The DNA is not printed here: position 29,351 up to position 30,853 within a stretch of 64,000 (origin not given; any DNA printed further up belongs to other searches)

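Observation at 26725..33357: Array of five paralogous VirB6/TrbL-like polytopic membrane proteins (four tandem, one divergent), detached from the other T4SS genes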

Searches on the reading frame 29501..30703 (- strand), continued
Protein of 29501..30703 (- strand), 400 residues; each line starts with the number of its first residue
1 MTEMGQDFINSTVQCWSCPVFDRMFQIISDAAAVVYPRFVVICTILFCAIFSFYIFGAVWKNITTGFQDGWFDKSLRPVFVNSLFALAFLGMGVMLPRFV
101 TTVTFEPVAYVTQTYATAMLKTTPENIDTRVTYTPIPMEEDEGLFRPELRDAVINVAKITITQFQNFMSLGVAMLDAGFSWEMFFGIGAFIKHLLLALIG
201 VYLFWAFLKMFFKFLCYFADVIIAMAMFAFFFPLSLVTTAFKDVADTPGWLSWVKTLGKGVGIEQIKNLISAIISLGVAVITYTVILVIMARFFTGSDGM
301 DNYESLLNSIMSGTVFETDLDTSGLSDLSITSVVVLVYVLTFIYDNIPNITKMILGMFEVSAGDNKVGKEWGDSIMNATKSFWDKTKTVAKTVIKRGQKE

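Call 46: search_protein_families(library=pfam, proteins=[P0199, P0200, P0205, P0210, P0212, P0213, P0217, P0222, P0225, P0227], max_evalue=0.1)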
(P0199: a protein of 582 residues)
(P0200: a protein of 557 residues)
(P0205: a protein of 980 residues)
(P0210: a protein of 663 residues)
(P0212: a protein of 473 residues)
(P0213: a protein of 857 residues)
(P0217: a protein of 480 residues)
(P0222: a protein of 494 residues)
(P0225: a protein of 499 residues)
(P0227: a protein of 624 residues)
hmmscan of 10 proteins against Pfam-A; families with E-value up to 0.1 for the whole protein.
P0199 (582 aa): 0 families

P0200 (557 aa): 1 family
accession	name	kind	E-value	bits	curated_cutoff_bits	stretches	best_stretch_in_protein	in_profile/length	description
PF04610.19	TrbL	-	2.9e-08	34.2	25.9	1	307-427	87-195/215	TrbL/VirB6 plasmid conjugal transfer protein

P0205 (980 aa): 3 families
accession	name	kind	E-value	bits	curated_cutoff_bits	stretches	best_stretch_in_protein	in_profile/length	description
PF01551.29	Peptidase_M23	-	3.2e-14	53.3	28.7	2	147-188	2-43/96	Peptidase family M23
PF04610.19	TrbL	-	6.4e-06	26.5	25.9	1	518-641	79-190/215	TrbL/VirB6 plasmid conjugal transfer protein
PF05593.20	RHS_repeat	-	3.1e-05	24.7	22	0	858-878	14-34/38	RHS Repeat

P0210 (663 aa): 0 families

P0212 (473 aa): 1 family
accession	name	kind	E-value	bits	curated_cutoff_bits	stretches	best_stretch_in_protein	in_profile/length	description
PF04610.19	TrbL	-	2.4e-05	24.6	25.9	1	378-469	94-181/215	TrbL/VirB6 plasmid conjugal transfer protein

P0213 (857 aa): 1 family
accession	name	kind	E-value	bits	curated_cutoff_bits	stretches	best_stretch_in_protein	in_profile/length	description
PF04610.19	TrbL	-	0.00028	21.2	25.9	1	514-624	82-190/215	TrbL/VirB6 plasmid conjugal transfer protein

P0217 (480 aa): 1 family
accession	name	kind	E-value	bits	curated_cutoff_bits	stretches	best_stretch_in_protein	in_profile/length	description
PF04610.19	TrbL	-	7.3e-06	26.3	25.9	1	370-476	79-184/215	TrbL/VirB6 plasmid conjugal transfer protein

P0222 (494 aa): 3 families
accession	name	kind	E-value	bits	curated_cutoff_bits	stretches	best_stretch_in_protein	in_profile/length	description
PF04888.17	SseC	-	2.7e-07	30.9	30.2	1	105-184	26-119/312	Secretion system effector C (SseC) like family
PF04610.19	TrbL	-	6.2e-06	26.6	25.9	2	383-492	80-188/215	TrbL/VirB6 plasmid conjugal transfer protein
PF13209.11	DUF4017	-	0.0082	16.5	21.6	1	438-478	10-47/60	Protein of unknown function (DUF4017)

P0225 (499 aa): 1 family
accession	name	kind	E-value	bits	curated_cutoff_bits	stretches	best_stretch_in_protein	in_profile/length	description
PF04610.19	TrbL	-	0.00017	21.9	25.9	1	387-495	79-184/215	TrbL/VirB6 plasmid conjugal transfer protein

P0227 (624 aa): 0 families

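Call 61: find_encoding_contigs(protein=P0001, flank=10000, max_places=2)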
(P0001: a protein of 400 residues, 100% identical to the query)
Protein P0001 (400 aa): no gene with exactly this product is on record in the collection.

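Call 70: list_cluster_members(proteins=[P0200, P0205, P0213, P0217, P0221, P0222, P0228, P0207, P0216, P0201])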
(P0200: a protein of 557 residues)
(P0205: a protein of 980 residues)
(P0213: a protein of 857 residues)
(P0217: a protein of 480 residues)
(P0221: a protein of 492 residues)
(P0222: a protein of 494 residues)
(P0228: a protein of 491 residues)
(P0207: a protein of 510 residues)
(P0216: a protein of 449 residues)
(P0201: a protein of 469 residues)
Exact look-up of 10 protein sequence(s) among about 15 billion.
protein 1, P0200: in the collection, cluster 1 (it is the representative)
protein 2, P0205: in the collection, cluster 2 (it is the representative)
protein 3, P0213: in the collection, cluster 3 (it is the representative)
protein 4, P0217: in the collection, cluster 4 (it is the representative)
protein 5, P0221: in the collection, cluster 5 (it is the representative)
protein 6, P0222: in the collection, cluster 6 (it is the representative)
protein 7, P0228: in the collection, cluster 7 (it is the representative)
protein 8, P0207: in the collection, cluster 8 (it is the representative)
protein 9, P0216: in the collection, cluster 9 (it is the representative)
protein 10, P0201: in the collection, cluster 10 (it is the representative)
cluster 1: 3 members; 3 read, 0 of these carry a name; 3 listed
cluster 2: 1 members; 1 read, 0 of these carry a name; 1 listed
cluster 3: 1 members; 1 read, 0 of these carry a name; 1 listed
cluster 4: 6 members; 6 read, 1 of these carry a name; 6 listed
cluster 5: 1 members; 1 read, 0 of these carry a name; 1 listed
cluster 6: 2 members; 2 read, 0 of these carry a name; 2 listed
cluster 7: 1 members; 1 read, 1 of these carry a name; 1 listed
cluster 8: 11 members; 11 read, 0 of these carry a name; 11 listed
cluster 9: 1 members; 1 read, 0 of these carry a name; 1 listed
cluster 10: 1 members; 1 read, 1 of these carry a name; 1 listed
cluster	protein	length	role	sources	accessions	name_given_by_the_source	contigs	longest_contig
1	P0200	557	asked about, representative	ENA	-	-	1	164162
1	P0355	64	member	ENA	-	-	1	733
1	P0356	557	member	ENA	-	-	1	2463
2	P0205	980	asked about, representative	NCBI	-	-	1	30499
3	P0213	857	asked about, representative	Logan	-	-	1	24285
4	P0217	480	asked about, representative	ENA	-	-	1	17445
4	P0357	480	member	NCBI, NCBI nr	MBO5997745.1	MAG: hypothetical protein J6P93_04390 [Alphaproteobacteria bacterium] | hypothetical protein [Alphaproteobacteria bacterium]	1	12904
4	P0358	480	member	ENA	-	-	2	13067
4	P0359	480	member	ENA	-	-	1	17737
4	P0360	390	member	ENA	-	-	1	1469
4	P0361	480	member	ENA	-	-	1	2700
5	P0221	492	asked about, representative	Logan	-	-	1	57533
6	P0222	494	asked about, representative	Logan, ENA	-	-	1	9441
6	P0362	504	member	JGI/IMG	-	-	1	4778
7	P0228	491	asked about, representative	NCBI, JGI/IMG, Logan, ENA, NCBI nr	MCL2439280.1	MAG: hypothetical protein FWD15_02085 [Alphaproteobacteria bacterium] | hypothetical protein [Alphaproteobacteria bacterium]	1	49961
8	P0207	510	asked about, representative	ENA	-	-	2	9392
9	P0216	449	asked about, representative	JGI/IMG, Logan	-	-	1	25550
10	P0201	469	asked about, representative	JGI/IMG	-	hypothetical protein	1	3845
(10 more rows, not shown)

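Call 71: find_encoding_contigs(protein=P0221, flank=10000, max_places=2)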
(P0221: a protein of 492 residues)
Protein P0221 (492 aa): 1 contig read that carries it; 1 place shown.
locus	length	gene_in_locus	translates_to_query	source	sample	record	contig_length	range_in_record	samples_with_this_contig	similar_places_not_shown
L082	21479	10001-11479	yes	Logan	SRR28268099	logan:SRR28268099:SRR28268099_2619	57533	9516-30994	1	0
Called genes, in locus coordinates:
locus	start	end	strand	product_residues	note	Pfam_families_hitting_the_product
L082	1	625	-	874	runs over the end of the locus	PF01624:MutS_I, PF05188:MutS_II, PF05192:MutS_III, PF05190:MutS_IV, PF00488:MutS_V, PF27441:MutS_C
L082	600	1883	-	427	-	PF12913:SH3_6 (weak)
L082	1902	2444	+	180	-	PF00565:SNase (faint)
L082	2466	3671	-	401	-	-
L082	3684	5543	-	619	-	-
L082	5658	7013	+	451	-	-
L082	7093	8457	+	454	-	-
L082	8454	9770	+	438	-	PF04610:TrbL (weak)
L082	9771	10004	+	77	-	-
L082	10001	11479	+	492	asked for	PF04610:TrbL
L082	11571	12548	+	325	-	PF01381:HTH_3, PF12844:HTH_19 (faint), PF13443:HTH_26 (faint), PF13560:HTH_31 (weak), PF01381:HTH_3, PF13560:HTH_31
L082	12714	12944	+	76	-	-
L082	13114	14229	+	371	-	PF00154:RecA_N, PF06745:ATPase (weak), PF08423:Rad51, PF27531:MT3502_N (weak), PF21096:RecA_C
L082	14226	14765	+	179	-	PF03734:YkuD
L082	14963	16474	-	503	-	PF13541:ChlI, PF01078:Mg_chelatase, PF00158:Sigma54_activat (faint), PF07728:AAA_5, PF00493:MCM (weak), PF13335:Mg_chelatase_C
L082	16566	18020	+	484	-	PF00772:DnaB, PF13481:AAA_25, PF03796:DnaB_C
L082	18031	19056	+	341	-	PF01168:Ala_racemase_N, PF00842:Ala_racemase_C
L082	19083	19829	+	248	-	PF02405:MlaE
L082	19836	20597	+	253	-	PF00005:ABC_tran, PF13304:AAA_21 (faint)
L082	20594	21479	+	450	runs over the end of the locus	PF18073:Zn_ribbon_LapB, PF03796:DnaB_C (faint), PF06745:ATPase, PF23442:DUF7125 (weak), PF13481:AAA_25, PF00004:AAA (faint), PF13401:AAA_22 (weak), PF13541:ChlI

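Call 72: find_encoding_contigs(protein=P0200, flank=10000, max_places=2)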
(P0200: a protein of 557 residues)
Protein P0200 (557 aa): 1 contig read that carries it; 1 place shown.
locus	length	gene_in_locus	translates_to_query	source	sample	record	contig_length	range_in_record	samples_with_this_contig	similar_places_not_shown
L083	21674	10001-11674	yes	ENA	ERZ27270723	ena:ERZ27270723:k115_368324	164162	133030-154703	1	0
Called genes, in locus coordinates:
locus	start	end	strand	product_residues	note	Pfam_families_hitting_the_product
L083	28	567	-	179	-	PF14903:WG_beta_rep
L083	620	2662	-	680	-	PF00270:DEAD (weak), PF04851:ResIII, PF17757:UvrB_inter, PF27431:UvrB_3rd, PF00271:Helicase_C, PF12344:UvrB, PF02151:UVR (weak)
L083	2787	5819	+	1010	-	PF05170:AsmA (faint)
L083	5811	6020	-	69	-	PF13467:RHH_4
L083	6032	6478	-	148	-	-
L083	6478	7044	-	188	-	-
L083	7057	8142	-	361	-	-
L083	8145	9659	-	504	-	-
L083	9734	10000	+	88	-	-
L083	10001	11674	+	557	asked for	PF04610:TrbL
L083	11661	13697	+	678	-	-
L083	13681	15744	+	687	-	-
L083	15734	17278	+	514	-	-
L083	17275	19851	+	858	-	-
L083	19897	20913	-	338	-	PF00389:2-Hacid_dh, PF00670:AdoHcyase_NAD (faint), PF02826:2-Hacid_dh_C, PF03446:NAD_binding_2 (weak)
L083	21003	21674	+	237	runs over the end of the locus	PF01427:Peptidase_M15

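Call 77: search_dna_similar(query=P0200, collection=plasmids, mode=protein, max_evalue=0.01, max_rows=12)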
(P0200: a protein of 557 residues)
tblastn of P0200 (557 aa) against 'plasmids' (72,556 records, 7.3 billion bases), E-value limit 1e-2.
No match.

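Call 93: search_protein_families(library=pfam, proteins=[L082:9771-10004:+, L083:9734-10000:+, L083:8145-9659:-, L082:3684-5543:-, L055:5758-6462:-], max_evalue=0.1)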
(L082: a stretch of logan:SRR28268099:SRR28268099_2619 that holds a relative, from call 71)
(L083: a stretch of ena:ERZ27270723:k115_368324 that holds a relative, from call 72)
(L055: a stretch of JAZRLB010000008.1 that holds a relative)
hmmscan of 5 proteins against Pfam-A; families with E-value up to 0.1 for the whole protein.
L082:9771-10004:+ (77 aa): 10 families
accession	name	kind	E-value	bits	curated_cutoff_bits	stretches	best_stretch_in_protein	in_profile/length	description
PF01040.23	UbiA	-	0.0036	17.1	34.2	1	13-64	190-242/250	UbiA prenyltransferase family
PF04277.18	OAD_gamma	-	0.0044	18.1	27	1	34-73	12-51/76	Oxaloacetate decarboxylase, gamma chain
PF03896.21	TRAP_alpha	-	0.005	16.5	24.7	1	37-74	129-168/180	Translocon-associated protein (TRAP), alpha subunit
PF10883.13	DUF2681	-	0.0051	17.5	28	1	40-70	8-37/90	Protein of unknown function (DUF2681)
PF11044.13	TMEMspv1-c74-12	-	0.021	15.4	25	1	33-76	4-45/49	Plectrovirus spv1-c74 ORF 12 transmembrane protein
PF10269.14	Tmemb_185A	-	0.04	14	23.1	1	19-71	147-203/252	Transmembrane Fragile-X-F protein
PF22251.1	PFF1_TM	-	0.04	13.9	32.3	1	5-73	69-137/300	Vacuolar membrane protease, transmembrane domain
PF14316.11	DUF4381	-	0.041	14.6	27.2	1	33-67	19-53/145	Domain of unknown function (DUF4381)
PF13567.11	DUF4131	-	0.06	13.5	31.6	1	13-62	6-58/165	Domain of unknown function (DUF4131)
PF15957.10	Comm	-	0.095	13.4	27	0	36-65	20-49/110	Commissureless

L083:9734-10000:+ (88 aa): 1 family
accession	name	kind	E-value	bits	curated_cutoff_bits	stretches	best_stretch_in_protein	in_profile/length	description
PF14004.11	DUF4227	-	0.083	13.3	27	0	22-49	4-30/71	Protein of unknown function (DUF4227)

L083:8145-9659:- (504 aa): 1 family
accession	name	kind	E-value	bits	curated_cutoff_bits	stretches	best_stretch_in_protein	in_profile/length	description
PF01640.23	Peptidase_C10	-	0.023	15.4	26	1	321-410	55-146/194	Peptidase C10 family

L082:3684-5543:- (619 aa): 1 family
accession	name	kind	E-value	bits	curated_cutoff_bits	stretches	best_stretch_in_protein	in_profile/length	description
PF00430.23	ATP-synt_B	-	0.0019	18.7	28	1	458-522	12-75/132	ATP synthase B/B' CF(0)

L055:5758-6462:- (234 aa): 1 family
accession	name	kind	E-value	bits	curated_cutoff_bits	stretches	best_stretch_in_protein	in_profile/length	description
PF00459.30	Inositol_P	-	1.4e-27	97.3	27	1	15-220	9-236/271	Inositol monophosphatase family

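Call 95: find_homologous_proteins(query=A9, max_evalue=0.001)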
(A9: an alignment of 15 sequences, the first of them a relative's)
Query A9 (15 sequences) (557 aa, profile of the alignment): 23 proteins with E <= 0.001 among 8000 candidates.
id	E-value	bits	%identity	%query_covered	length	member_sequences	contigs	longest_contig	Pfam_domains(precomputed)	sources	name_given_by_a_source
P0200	4.2e-110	387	100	100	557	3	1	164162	PF04610.20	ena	-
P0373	4.7e-89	318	72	90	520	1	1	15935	PF04610.20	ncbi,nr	ncbi:MAG: type IV secretion system protein [Alphaproteobacteria bacterium]|nr:type IV secretion syst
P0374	5.0e-88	314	68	100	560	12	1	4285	PF04610.20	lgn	-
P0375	6.7e-88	314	68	97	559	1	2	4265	PF04610.20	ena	-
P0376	1.3e-86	310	69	94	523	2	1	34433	PF04610.20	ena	-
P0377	2.0e-85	306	74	97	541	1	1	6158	PF04610.20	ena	-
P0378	2.4e-85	306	67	96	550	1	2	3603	PF04610.20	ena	-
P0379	5.4e-80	288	49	98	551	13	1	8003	PF04610.20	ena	-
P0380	8.1e-75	271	45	97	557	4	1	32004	PF04610.20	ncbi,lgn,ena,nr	ncbi:hypothetical protein HDR60_05820 [bacterium]|nr:hypothetical protein [bacterium]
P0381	1.4e-72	263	42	97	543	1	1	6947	-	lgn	-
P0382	1.8e-72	263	48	95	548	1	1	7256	-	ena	-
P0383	2.1e-72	263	46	95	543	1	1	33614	-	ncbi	ncbi:MAG: hypothetical protein ACI4N3_04550 [Alphaproteobacteria bacterium]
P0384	6.1e-71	258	47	95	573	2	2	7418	-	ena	-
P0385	8.8e-71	258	49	90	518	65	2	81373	PF04610.20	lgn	-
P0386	9.2e-71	257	42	91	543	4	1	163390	-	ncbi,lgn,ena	-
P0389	5.0e-67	245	46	95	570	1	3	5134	PF04610.20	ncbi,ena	-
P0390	1.5e-64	237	45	90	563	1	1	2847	PF04610.20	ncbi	-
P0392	9.6e-60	221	44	90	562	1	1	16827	PF04610.20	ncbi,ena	-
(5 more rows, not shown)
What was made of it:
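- NCBI names the L083-lineage orthologue 'type IV secretion system protein' (call 95).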
